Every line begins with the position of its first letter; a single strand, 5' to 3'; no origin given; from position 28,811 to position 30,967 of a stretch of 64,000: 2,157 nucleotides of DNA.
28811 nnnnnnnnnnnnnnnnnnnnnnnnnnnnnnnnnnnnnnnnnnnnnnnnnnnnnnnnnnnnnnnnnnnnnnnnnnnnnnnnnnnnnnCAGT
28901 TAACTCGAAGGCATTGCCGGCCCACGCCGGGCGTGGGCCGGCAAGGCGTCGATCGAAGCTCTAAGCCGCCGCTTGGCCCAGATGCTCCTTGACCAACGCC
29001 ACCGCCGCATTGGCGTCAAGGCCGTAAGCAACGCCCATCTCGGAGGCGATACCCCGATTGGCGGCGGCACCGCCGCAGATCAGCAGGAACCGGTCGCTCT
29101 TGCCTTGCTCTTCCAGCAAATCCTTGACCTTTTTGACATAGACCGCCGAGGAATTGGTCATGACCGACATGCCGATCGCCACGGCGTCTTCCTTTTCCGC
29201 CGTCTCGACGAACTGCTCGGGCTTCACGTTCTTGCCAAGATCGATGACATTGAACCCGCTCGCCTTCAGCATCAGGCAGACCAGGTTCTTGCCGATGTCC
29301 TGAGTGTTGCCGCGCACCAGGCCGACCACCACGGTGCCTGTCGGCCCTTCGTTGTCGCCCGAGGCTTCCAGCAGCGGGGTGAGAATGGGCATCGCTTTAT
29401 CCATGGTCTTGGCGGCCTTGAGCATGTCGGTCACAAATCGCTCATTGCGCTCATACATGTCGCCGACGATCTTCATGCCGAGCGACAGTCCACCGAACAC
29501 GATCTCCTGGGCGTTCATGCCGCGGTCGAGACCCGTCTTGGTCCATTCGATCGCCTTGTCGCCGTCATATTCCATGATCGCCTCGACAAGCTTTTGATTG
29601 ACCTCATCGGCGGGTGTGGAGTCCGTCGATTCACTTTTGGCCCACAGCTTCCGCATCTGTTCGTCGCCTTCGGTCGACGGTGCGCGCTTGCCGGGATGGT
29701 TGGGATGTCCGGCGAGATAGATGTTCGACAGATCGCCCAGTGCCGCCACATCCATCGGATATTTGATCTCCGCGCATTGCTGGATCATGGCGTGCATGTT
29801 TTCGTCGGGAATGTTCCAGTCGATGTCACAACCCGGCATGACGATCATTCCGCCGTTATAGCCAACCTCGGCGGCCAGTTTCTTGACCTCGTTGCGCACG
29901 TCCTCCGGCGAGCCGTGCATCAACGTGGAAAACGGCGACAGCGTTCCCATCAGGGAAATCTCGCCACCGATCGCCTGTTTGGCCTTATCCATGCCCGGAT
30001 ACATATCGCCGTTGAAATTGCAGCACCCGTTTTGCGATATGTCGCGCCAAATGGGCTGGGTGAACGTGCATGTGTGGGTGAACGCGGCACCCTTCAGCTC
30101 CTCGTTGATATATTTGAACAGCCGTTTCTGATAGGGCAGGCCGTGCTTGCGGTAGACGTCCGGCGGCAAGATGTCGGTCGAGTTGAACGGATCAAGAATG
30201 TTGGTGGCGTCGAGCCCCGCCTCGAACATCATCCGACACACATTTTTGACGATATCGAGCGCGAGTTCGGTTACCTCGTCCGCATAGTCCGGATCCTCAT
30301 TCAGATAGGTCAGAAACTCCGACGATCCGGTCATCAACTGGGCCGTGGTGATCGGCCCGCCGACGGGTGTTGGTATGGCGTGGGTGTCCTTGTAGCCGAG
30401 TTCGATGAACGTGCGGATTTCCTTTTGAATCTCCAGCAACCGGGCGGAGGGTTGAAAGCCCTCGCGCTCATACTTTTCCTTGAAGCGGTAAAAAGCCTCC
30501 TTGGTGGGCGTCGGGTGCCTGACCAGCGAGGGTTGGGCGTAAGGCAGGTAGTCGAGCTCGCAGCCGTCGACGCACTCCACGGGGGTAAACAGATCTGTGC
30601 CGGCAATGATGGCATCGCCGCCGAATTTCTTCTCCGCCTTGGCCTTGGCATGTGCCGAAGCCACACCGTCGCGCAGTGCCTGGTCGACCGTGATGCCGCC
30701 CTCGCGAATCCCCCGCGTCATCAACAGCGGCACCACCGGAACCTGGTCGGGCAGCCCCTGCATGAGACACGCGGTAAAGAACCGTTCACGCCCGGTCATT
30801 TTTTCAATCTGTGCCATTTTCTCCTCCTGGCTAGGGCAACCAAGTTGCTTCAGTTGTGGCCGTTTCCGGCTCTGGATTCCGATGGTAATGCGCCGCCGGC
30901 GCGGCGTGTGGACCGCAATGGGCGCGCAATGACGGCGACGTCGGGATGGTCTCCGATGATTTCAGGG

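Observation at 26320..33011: Complete cmuB-cmuC-cmuA-fmdB-paaE-hutI corrinoid-dependent methyl-halide utilisation cluster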

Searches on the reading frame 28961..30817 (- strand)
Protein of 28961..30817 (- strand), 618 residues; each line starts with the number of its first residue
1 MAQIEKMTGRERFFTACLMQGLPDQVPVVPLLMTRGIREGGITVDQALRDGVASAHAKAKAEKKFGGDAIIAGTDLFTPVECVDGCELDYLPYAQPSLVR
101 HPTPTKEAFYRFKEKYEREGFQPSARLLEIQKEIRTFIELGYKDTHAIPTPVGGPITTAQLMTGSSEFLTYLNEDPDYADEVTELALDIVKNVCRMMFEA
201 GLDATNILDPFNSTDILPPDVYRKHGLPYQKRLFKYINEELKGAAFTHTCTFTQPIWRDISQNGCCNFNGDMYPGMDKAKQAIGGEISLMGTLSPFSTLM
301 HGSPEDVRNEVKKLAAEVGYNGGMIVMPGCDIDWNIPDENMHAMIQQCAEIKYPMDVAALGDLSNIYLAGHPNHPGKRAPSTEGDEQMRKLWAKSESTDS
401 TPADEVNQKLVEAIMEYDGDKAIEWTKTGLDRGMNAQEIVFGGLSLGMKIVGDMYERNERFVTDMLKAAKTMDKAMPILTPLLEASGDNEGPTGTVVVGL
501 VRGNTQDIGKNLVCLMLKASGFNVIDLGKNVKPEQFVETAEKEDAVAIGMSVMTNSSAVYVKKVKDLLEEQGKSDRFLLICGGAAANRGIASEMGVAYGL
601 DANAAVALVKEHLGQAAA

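Call 3: search_protein_families(library=pfam, proteins=[window:28961-30817:-])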
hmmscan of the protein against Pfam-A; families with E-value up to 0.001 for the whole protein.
window:28961-30817:- (618 aa): 3 families
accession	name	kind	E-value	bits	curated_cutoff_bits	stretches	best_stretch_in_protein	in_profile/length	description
PF01208.23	URO-D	-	8.7e-42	143.8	23.9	1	11-349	4-344/346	Uroporphyrinogen decarboxylase (URO-D)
PF02310.24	B12-binding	-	1e-17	64.5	32.1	1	495-608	2-120/121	B12 binding domain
PF02607.22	B12-binding_2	-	1.5e-16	60.8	23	1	407-479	2-73/74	B12 binding domain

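Call 4: search_protein_families(library=ncbifam, proteins=[window:28961-30817:-])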
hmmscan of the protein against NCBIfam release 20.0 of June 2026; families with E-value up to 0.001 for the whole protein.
window:28961-30817:- (618 aa): 20 families
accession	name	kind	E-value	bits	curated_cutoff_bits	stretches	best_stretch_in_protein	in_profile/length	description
TIGR01463.1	mtaA_cmuA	subfamily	4e-128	427.4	235.4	1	6-353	2-340/340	MtaA/CmuA family methyltransferase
TIGR02370.1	pyl_corrinoid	subfamily_domain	2.5e-41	141.2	215.3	1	409-603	1-195/197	methyltransferase cognate corrinoid protein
NF004889.0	PRK06252.1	subfamily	1.6e-33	116.1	244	1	85-353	83-338/340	methylcobalamin:coenzyme M methyltransferase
NF041607.1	dimeth_corrin_MtbC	equivalog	8.8e-32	110.3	350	1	411-613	2-203/203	dimethylamine corrinoid protein MtbC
TIGR02082.1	metH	equivalog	9.1e-30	103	1010.85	1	394-612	634-857/1182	methionine synthase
NF047995.1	corrinoid_MtgC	exception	1.3e-29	103.2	310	1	405-611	3-211/215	glycine betaine-specific corrinoid protein MtgC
NF047996.1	corrin_MtgC_2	exception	2.3e-29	102.4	370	1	409-611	7-208/212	glycine betaine-specific corrinoid protein MtgC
NF040655.1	MtaC_Meth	equivalog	4.5e-29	101.2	420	1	401-609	30-234/253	methanol--corrinoid protein MtaC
NF040669.1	MtaC2_Meth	equivalog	3.9e-28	98.5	450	1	397-606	33-239/267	methanol--corrinoid protein MtaC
NF040654.1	MtaA_Meth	equivalog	8.2e-27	94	400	1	94-347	90-331/337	methylcobamide:CoM methyltransferase MtaA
NF007024.0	PRK09490.1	equivalog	9.1e-25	86.6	1497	1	404-588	663-844/1234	methionine synthase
NF041608.1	methylcob_mtaseMtbA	equivalog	3.8e-22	78.8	600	1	63-353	62-339/339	methylcobamide:CoM methyltransferase MtbA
NF002612.0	PRK02261.1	equivalog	4.8e-10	39.1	110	1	495-583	5-93/148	methylaspartate mutase subunit S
NF052385.1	Lys_5_6_beta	equivalog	1.6e-08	34.6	280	1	521-605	138-225/241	lysine 5,6-aminomutase subunit beta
TIGR00640.1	acid_CoA_mut_C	subfamily_domain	1e-07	32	57.45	1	505-588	14-96/132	methylmalonyl-CoA mutase C-terminal domain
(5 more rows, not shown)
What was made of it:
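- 28961..30817 (-): cmuA, a fusion of a chloromethane:corrinoid methyltransferase (MT1, URO-D-like, Zn) with a corrinoid-binding domain. Domains in calls 3 and 4.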

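Call 6: find_homologous_proteins(query=window:28961-30817:-)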
Query window:28961-30817:- (618 aa): 358 proteins with E <= 0.001 among 8000 candidates; the best 120 are listed.
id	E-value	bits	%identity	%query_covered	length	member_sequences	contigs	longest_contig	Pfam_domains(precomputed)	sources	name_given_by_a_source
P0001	0.0e+0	1297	90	100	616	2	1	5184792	PF02607.23,PF01208.24,PF02310.25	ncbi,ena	-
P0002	0.0e+0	1280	88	100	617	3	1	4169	PF02607.23,PF01208.24,PF02310.25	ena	-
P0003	0.0e+0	1259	87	100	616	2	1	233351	PF02607.23,PF01208.24,PF02310.25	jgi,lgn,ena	-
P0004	0.0e+0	1175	83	99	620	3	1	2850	PF02607.23,PF01208.24,PF02310.25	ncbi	-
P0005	0.0e+0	1175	83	99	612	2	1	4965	PF02607.23,PF01208.24,PF02310.25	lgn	-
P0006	0.0e+0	1170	81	99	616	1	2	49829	PF02607.23,PF01208.24,PF02310.25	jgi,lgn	-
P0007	0.0e+0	1166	82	99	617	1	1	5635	PF02607.23,PF01208.24,PF02310.25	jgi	jgi:MtaA/CmuA family methyltransferase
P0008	0.0e+0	1157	82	100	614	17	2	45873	PF02607.23,PF01208.24,PF02310.25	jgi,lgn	jgi:MtaA/CmuA family methyltransferase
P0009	0.0e+0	1156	84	95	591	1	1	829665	PF02607.23,PF01208.24,PF02310.25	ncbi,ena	-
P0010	0.0e+0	1153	80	100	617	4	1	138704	PF02607.23,PF01208.24,PF02310.25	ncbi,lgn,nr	ncbi:MtaA/CmuA family methyltransferase [Aminobacter lissarensis]|nr:MtaA/CmuA family methyltransfer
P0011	0.0e+0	1153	81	100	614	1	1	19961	PF02607.23,PF01208.24,PF02310.25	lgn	-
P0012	0.0e+0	1152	81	98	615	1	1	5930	PF02607.23,PF01208.24,PF02310.25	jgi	-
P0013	0.0e+0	1150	81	100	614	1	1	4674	PF02607.23,PF01208.24,PF02310.25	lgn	-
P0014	0.0e+0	1148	81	100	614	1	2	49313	PF02607.23,PF01208.24,PF02310.25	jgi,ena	-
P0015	0.0e+0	1147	81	100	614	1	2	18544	PF02607.23,PF01208.24,PF02310.25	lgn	-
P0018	0.0e+0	1146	80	100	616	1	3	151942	PF02607.23,PF01208.24,PF02310.25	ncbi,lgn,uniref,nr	ncbi:MtaA/CmuA family methyltransferase [Aminobacter ciceronei]|uniref:MtaA/CmuA family methyltransf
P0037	0.0e+0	1104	77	100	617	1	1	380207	PF02607.23,PF01208.24,PF02310.25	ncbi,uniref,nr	ncbi:MtaA/CmuA family methyltransferase [Methylorubrum extorquens]|uniref:CmuA n=3 Tax=Pseudomonadot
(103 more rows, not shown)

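Call 7: find_related_loci(query=window:28961-30817:-, collection=genome_contigs, flank=10000)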
Query window:28961-30817:- (618 aa) in genome_contigs; peptide patterns used: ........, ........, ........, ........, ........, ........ (x = any residue, [..] = any of these).
66 stretches matched a pattern; 33 encode a relative of the query (tblastn E <= 1e-3); 32 distinct loci.
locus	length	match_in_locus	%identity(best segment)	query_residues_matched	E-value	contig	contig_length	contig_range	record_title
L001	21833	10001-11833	89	1-612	0e+0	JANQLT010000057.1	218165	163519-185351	MAG: Kiloniellales bacterium isolate PL25a_bin.68 k99_737294, whole genome shotgun sequence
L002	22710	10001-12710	90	1-617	0e+0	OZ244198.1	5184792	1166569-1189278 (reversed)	MAG: Arenicellales bacterium isolate acf98f22-c3a9-4478-9d88-117e57475e35 genome assembly, chromosome: 1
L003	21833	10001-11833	83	1-612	0e+0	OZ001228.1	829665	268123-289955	MAG: Rhizobiaceae bacterium isolate 2a1c93a1-b5bb-4fff-98e9-bbfee3ad1fdc genome assembly, chromosome: 1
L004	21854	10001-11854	84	5-618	0e+0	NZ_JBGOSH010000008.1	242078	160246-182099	Ruegeria sp. 2012CJ15-1 2012CJ15-1_8, whole genome shotgun sequence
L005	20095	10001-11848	79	1-618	0e+0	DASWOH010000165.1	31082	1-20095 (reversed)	MAG TPA_asm: Rhizobium sp. isolate SMAG_U3435 k141_1825144, whole genome shotgun sequence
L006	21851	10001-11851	79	1-618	0e+0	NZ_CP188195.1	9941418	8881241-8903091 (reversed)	Bradyrhizobium genosp. P strain BDV5111 chromosome, complete genome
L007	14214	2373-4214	77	3-618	0e+0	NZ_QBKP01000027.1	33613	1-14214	Gemmobacter caeni strain DSM 21823 Ga0196851_127, whole genome shotgun sequence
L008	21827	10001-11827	81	1-613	0e+0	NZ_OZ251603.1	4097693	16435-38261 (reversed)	Hyphomicrobium sp. 1Nfss2.1 chromosome HNF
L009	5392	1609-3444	77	5-618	0e+0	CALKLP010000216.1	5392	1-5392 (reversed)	MAG: uncultured Verrucomicrobiales bacterium isolate B3_Bin_MAXBIN__030_sub_1 genome assembly, contig: c_000001717435, w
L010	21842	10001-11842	77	3-618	0e+0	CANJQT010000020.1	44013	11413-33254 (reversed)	MAG: Rhodobacteraceae bacterium isolate RH-23may17-568 genome assembly, contig: RH-23may17-C5914, whole genome shotgun s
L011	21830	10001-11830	79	6-618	0e+0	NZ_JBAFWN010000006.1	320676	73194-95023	Xanthobacter sp. VTT E-85242 strain VTT-E-85242 Contig006, whole genome shotgun sequence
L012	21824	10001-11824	80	7-618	0e+0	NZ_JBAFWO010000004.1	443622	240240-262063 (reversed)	Xanthobacter sp. VTT E-85241 strain VTT-E-85241 Contig004, whole genome shotgun sequence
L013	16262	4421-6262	75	5-618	0e+0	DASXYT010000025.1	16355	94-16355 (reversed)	MAG TPA_asm: Pseudonocardiaceae bacterium isolate SMAG_U4832 k141_4036732, whole genome shotgun sequence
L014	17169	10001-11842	75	5-618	0e+0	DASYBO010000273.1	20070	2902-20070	MAG TPA_asm: Pseudonocardiaceae bacterium isolate SMAG_U4909 k141_429773, whole genome shotgun sequence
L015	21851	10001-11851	81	1-618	0e+0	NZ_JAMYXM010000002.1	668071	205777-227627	Notoacmeibacter sp. MSK16QG-6 Scaffold2_1, whole genome shotgun sequence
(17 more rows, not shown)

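Call 13: find_encoding_contigs(protein=window:28961-30817:-, flank=10000, max_places=4)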
Protein window:28961-30817:- (618 aa): no gene with exactly this product is on record in the collection.
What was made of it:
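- Tried and rejected: The exact CmuA is not on record (call 13).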

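Call 20: find_encoding_contigs(protein=P0001, flank=10000, max_places=2)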
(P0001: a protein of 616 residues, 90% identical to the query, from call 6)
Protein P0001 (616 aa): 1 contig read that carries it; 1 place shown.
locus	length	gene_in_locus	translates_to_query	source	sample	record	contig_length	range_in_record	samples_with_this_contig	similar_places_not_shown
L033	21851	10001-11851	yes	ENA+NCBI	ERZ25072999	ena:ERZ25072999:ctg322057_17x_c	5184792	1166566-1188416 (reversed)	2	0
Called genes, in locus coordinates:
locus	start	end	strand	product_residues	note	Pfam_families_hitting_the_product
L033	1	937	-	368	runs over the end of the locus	PF00005:ABC_tran, PF13304:AAA_21 (faint), PF08402:TOBE_2 (weak)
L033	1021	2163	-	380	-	PF13416:SBP_bac_8, PF13343:SBP_bac_6 (weak)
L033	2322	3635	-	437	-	PF00202:Aminotran_3, PF00155:Aminotran_1_2 (weak)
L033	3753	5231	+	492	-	PF00392:GntR, PF00155:Aminotran_1_2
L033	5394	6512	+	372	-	PF05222:AlaDh_PNT_N, PF01262:AlaDh_PNT_C, PF02826:2-Hacid_dh_C (weak), PF02737:3HCDH_N (weak)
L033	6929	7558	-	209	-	PF00440:TetR_N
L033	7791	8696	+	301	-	PF02007:MtrH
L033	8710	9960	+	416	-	PF01208:URO-D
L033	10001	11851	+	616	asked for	PF01208:URO-D, PF02607:B12-binding_2, PF02310:B12-binding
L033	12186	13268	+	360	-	PF00970:FAD_binding_6, PF00175:NAD_binding_1, PF00111:Fer2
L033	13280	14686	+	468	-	PF07969:Amidohydro_3 (faint), PF01979:Amidohydro_1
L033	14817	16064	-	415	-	PF00872:Transposase_mut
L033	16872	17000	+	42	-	-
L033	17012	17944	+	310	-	PF01548:DEDD_Tnp_IS110, PF02371:Transposase_20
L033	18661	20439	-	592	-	PF02776:TPP_enzyme_N, PF00205:TPP_enzyme_M, PF02775:TPP_enzyme_C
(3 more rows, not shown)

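Call 21: find_encoding_contigs(protein=P0018, flank=10000, max_places=2)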
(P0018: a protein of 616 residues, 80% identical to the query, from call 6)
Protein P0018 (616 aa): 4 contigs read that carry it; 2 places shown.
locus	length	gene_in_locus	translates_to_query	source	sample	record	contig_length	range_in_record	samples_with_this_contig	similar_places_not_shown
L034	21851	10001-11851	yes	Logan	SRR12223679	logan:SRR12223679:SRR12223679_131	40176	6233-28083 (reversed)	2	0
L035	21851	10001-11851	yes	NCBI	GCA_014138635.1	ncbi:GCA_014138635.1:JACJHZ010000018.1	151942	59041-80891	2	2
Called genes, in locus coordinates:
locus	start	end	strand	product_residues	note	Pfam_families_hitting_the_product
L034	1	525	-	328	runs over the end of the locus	PF01032:FecCD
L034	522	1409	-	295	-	PF01497:Peripla_BP_2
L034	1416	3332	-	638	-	PF07715:Plug, PF00593:TonB_dep_Rec_b-barrel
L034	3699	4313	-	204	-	PF00440:TetR_N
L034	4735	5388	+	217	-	PF01794:Ferric_reduct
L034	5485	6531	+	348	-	PF00155:Aminotran_1_2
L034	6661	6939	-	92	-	-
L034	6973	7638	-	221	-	PF00440:TetR_N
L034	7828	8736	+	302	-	PF02007:MtrH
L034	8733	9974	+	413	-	PF01208:URO-D (weak)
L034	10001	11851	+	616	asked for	PF01208:URO-D, PF02607:B12-binding_2, PF02310:B12-binding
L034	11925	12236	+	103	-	PF09723:Zn_ribbon_8 (weak)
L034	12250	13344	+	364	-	PF00970:FAD_binding_6, PF08030:NAD_binding_6 (faint), PF00175:NAD_binding_1, PF00111:Fer2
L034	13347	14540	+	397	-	PF01979:Amidohydro_1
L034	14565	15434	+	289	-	-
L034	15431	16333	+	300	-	PF00763:THF_DHG_CYH, PF02882:THF_DHG_CYH_C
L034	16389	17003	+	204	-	PF00081:Sod_Fe_N, PF02777:Sod_Fe_C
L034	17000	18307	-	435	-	PF03743:TrbI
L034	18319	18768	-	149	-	PF07283:TrbH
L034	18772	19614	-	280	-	PF03524:CagX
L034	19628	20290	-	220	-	PF04335:VirB8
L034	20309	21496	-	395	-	PF04610:TrbL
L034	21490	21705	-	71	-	PF10907:DUF2749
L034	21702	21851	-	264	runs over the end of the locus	PF10907:DUF2749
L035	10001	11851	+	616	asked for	PF01208:URO-D, PF02607:B12-binding_2, PF02310:B12-binding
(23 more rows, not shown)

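Call 29: search_solved_structures(query=window:28961-30817:-, max_evalue=0.00001)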
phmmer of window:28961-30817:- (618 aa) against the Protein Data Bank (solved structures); distinct sequences matched with E-value up to 0.00001: 19.
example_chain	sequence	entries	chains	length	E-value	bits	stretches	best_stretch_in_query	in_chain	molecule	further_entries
1y80_A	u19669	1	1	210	1.3e-29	106.6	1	408-611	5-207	Predicted cobalamin binding protein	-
7xcn_M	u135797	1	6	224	1.5e-27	99.8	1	404-613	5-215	Trimethylamine methyltransferase corrinoid protein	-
3ezx_A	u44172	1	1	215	4.2e-25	91.7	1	405-604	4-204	Monomethylamine corrinoid protein 1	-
2i2x_B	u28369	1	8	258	2.1e-24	89.4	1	396-604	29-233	Methyltransferase 1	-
1bmt_A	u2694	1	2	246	8.9e-22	80.7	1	413-588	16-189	METHIONINE SYNTHASE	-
3bul_A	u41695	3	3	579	1.3e-20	76.9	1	422-588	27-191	Methionine synthase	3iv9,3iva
1k7y_A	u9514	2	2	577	1.5e-20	76.7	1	423-588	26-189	methionine synthase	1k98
8ssd_A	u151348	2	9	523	1.3e-19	73.6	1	429-598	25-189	Methionine synthase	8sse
9cbp_A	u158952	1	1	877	2.6e-19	72.6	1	429-598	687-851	Methionine synthase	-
9cbo_A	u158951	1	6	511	3.2e-19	72.3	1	429-598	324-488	Methionine synthase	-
8ssc_A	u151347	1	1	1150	4.1e-19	72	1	429-598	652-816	Methionine synthase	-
9cbq_A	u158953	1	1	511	1.2e-18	70.4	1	429-598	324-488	Methionine synthase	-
9cbr_A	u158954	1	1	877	1.3e-18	70.3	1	429-598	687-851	Methionine synthase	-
4jgi_A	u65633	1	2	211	4.1e-16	62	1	436-605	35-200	Putative uncharacterized protein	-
4ay7_A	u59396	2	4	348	2.2e-15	59.7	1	73-346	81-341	METHYLCOBALAMIN: COENZYME M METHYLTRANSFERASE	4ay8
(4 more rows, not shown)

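Call 41: find_encoding_contigs(protein=P0037, flank=10000, max_places=1)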
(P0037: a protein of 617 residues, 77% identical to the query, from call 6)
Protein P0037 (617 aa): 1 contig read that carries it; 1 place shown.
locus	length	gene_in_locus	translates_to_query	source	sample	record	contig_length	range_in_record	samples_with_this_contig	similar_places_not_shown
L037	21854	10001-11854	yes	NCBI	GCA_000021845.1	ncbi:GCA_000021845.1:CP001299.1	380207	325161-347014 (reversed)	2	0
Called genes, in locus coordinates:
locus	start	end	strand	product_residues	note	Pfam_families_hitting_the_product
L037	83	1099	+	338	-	-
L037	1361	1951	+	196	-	-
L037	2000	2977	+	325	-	-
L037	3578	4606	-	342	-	PF02277:DBI_PRT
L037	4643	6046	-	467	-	PF08245:Mur_ligase_M (faint), PF02875:Mur_ligase_C, PF27239:FOL3_C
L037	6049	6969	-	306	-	PF00763:THF_DHG_CYH, PF02882:THF_DHG_CYH_C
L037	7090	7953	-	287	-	PF01842:ACT, PF13740:ACT_6 (faint), PF00551:Formyl_trans_N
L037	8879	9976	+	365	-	PF01208:URO-D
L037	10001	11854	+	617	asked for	PF01208:URO-D, PF02607:B12-binding_2, PF02310:B12-binding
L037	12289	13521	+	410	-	PF07969:Amidohydro_3 (faint), PF01979:Amidohydro_1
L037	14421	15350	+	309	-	PF13557:Phenol_MetA_deg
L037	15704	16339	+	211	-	PF02492:cobW (weak)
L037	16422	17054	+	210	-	PF02570:CbiC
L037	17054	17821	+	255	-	PF00590:TP_methylase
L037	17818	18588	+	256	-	PF00590:TP_methylase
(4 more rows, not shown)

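Call 44: search_protein_families(library=pfam, proteins=[L034:14565-15434:+, L008:14700-15509:+], max_evalue=1)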
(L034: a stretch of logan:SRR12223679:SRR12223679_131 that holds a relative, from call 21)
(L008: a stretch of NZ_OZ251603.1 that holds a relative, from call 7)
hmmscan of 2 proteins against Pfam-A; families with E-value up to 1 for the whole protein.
L034:14565-15434:+ (289 aa): 1 family
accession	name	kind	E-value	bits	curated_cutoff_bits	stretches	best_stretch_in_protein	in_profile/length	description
PF02219.23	MTHFR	-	0.034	13.9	24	1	139-225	143-225/287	Methylenetetrahydrofolate reductase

L008:14700-15509:+ (270 aa): 4 families
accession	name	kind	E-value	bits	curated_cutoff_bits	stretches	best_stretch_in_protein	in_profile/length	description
PF02219.23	MTHFR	-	1.3e-10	41.6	24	1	42-210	54-225/287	Methylenetetrahydrofolate reductase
PF19045.5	Ligase_CoA_2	-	0.024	15.1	23.7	1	134-209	58-133/162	Ligase-CoA domain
PF00882.24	Zn_dep_PLPC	-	0.059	13.7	26.8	1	234-258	76-99/167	Zinc dependent phospholipase C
PF04055.27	Radical_SAM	-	0.12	12.9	29.5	0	125-241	51-134/166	Radical SAM superfamily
